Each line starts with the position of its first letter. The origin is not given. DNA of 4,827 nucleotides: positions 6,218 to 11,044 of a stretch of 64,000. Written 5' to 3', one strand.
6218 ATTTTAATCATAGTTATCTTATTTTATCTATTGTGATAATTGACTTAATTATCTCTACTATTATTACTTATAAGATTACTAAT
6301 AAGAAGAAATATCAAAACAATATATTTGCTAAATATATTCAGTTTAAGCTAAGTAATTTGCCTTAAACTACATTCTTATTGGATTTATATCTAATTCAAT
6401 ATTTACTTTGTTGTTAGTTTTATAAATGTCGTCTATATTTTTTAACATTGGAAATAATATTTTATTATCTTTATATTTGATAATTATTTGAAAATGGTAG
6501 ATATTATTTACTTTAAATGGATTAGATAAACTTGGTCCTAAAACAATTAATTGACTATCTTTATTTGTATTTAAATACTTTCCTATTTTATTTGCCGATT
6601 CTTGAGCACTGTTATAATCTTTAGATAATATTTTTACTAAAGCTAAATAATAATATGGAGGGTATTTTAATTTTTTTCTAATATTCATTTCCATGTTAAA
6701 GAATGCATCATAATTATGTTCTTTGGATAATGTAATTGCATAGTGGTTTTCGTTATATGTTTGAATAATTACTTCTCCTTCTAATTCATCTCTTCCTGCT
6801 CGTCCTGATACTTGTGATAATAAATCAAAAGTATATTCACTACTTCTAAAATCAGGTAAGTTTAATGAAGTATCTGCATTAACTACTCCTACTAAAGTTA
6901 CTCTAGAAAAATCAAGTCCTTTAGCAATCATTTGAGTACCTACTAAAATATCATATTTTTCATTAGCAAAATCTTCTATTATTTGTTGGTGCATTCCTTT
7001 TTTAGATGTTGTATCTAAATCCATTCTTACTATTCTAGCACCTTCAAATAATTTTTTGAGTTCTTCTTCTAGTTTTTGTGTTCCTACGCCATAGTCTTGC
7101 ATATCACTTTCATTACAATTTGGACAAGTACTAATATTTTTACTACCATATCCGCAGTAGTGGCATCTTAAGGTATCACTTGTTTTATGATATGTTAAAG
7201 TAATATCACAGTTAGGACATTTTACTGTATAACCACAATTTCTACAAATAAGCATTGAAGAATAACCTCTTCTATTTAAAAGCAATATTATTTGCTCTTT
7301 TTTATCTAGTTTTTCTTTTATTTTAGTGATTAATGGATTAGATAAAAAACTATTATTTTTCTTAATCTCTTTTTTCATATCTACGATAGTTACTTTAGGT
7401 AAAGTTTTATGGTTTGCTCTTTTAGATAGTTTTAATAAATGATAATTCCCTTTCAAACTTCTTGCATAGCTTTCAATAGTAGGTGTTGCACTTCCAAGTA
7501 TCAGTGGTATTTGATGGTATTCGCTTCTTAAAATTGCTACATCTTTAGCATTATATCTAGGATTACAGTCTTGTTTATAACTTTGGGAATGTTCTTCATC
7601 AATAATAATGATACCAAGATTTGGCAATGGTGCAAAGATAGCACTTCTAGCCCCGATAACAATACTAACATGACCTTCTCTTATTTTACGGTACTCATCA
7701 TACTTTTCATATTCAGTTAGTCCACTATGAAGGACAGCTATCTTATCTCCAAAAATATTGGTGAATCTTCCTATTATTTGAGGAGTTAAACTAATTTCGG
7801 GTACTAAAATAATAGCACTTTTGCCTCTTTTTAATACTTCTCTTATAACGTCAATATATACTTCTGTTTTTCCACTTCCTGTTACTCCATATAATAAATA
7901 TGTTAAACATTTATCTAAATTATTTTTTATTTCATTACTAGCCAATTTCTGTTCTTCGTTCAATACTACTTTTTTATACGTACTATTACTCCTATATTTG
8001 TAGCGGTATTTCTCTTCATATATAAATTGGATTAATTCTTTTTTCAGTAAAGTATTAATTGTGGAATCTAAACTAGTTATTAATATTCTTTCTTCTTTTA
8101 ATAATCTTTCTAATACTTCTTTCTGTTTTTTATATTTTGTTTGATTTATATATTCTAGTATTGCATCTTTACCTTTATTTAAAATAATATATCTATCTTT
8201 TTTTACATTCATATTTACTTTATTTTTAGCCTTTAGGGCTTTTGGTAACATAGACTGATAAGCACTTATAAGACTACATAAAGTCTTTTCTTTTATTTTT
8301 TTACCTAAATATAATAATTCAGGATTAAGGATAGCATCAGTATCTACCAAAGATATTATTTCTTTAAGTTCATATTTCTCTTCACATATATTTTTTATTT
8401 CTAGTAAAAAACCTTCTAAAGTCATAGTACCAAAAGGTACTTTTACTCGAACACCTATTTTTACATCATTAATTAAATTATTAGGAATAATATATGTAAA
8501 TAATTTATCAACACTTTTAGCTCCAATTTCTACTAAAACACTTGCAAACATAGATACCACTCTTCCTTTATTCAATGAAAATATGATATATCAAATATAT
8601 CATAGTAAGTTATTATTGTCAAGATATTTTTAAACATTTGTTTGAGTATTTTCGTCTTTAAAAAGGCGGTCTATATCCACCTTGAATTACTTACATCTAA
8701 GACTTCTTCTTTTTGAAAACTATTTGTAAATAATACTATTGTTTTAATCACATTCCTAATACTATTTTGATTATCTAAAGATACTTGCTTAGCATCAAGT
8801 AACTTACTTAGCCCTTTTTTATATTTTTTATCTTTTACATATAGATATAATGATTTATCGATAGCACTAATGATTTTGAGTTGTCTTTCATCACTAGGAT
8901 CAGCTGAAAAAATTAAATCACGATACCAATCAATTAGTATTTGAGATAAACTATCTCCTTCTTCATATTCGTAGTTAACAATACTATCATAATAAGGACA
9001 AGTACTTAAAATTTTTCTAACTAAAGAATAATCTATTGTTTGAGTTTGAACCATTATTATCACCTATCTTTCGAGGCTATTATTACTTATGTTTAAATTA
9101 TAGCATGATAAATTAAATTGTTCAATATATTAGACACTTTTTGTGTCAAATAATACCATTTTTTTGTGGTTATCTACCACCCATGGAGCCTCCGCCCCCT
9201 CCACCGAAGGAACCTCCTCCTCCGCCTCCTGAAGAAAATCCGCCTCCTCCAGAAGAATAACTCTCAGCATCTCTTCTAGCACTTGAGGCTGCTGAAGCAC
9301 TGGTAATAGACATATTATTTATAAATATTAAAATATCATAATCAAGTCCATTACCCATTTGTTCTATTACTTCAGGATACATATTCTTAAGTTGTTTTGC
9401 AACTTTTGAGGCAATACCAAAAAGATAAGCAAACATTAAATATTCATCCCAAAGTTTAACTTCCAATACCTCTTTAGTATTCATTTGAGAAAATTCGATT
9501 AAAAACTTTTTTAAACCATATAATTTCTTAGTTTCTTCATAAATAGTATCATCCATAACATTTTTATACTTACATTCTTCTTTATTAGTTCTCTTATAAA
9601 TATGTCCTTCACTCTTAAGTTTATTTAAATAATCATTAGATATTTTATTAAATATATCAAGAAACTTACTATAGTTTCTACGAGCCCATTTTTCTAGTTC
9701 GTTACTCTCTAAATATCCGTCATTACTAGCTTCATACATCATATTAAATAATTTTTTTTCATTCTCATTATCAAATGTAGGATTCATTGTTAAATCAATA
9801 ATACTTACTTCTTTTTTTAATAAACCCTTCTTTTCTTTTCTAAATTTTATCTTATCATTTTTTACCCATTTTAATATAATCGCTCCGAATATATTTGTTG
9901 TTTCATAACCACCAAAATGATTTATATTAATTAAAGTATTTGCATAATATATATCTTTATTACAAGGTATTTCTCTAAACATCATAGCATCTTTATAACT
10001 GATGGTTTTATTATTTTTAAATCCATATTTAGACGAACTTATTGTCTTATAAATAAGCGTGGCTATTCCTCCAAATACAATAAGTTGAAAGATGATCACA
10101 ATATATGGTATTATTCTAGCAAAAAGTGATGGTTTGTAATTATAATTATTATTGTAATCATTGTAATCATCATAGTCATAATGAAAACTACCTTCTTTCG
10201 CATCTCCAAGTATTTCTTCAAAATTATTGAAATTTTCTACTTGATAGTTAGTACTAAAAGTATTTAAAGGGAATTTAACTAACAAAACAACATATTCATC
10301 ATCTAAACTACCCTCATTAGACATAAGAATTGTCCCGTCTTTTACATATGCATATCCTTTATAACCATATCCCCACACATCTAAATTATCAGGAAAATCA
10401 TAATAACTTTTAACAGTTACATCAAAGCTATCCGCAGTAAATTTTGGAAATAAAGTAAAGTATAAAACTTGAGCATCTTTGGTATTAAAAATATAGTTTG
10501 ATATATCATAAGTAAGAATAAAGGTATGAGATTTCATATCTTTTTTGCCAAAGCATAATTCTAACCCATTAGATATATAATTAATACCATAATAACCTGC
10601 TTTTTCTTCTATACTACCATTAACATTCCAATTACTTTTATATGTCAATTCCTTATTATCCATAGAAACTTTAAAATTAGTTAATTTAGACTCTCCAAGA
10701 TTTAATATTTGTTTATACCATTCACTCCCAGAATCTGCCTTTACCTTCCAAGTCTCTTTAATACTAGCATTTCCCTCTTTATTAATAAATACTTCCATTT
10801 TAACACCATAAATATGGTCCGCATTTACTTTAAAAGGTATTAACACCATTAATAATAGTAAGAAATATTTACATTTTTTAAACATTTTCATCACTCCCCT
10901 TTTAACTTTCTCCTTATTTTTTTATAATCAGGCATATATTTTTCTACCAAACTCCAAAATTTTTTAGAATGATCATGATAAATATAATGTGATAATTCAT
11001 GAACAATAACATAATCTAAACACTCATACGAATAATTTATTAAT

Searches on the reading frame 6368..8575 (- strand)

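Call 10: search_protein_families(library=pfam, proteins=[window:6368-8575:-], max_evalue=0.001)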
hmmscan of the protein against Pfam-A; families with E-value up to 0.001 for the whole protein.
window:6368-8575:- (735 aa): 6 families
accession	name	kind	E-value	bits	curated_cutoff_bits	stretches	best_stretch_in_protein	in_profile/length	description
PF17764.6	PriA_3primeBD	-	1.5e-21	76.4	22.7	1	13-111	2-96/96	3'DNA-binding domain (3'BD)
PF00270.35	DEAD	-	2.1e-18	67.1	26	1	225-369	16-163/167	DEAD/DEAH box helicase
PF18074.6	PriA_C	-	2.3e-16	60.8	26.9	1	640-732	1-95/95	Primosomal protein N C-terminal domain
PF04851.21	ResIII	-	2.7e-15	57.1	22.5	1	203-366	2-163/164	Type III restriction enzyme, res subunit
PF00271.37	Helicase_C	-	7.2e-14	52.4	23.5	1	501-595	27-108/110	Helicase conserved C-terminal domain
PF18319.7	Zn_ribbon_PriA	-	4.7e-12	46.1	26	1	453-476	1-24/27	PriA DNA helicase Cys-rich region (CRR) domain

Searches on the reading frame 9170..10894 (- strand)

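Call 10: search_protein_families(library=pfam, proteins=[window:9170-10894:-], max_evalue=0.001)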
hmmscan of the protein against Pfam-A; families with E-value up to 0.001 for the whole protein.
window:9170-10894:- (574 aa): 2 families
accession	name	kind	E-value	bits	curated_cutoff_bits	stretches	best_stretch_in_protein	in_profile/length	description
PF20990.2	DUF2207_C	-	3.7e-15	56.8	33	1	453-502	198-247/247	Predicted membrane protein (DUF2207) C-terminal domain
PF09972.14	DUF2207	-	6.7e-06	26.9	24.4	1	31-184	5-146/172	Predicted membrane protein (DUF2207) N-terminal domain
